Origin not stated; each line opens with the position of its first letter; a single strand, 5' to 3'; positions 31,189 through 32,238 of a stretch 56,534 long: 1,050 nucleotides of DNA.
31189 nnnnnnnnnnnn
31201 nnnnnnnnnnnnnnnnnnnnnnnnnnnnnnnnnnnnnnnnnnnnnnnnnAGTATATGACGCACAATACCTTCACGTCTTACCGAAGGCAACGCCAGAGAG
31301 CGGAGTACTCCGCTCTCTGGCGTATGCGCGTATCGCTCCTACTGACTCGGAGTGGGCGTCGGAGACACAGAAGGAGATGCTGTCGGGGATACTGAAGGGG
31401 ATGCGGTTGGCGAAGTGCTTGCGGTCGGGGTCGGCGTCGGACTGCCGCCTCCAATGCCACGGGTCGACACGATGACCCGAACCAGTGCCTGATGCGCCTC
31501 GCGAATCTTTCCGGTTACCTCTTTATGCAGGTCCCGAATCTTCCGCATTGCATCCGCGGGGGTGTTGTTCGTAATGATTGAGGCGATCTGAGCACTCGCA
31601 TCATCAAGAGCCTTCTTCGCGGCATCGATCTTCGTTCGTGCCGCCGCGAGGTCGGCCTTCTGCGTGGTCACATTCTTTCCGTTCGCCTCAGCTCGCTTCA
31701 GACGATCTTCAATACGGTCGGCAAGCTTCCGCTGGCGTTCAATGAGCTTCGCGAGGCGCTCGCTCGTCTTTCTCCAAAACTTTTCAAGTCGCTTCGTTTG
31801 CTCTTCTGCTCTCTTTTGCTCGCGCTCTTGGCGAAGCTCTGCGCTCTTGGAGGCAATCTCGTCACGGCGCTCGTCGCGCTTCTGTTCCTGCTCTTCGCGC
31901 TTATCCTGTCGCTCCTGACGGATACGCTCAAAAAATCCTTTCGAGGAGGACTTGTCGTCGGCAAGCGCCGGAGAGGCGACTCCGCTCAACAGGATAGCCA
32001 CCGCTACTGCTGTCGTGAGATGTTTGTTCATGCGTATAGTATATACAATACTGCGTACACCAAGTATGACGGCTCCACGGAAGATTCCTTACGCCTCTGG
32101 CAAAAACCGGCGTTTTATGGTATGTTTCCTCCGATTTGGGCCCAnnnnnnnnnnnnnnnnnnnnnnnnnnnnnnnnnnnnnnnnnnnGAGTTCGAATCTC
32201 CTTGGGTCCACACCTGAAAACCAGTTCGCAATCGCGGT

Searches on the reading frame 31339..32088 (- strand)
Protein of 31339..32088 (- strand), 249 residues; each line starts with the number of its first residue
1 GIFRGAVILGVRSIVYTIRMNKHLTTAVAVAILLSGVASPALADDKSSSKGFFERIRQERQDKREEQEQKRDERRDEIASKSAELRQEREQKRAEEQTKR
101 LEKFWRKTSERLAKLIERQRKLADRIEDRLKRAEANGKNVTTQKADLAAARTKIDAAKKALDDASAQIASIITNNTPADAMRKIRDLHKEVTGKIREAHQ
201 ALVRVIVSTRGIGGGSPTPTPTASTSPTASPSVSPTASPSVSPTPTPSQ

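Call 59: search_protein_families(library=pfam, proteins=[window:31339-32088:-], max_evalue=0.001)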
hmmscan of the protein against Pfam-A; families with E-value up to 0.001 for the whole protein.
window:31339-32088:- (249 aa): 1 family
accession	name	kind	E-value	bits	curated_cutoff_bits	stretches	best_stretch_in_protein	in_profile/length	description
PF13786.12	DUF4179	-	0.00095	20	30.1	0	22-68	7-56/94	Domain of unknown function (DUF4179)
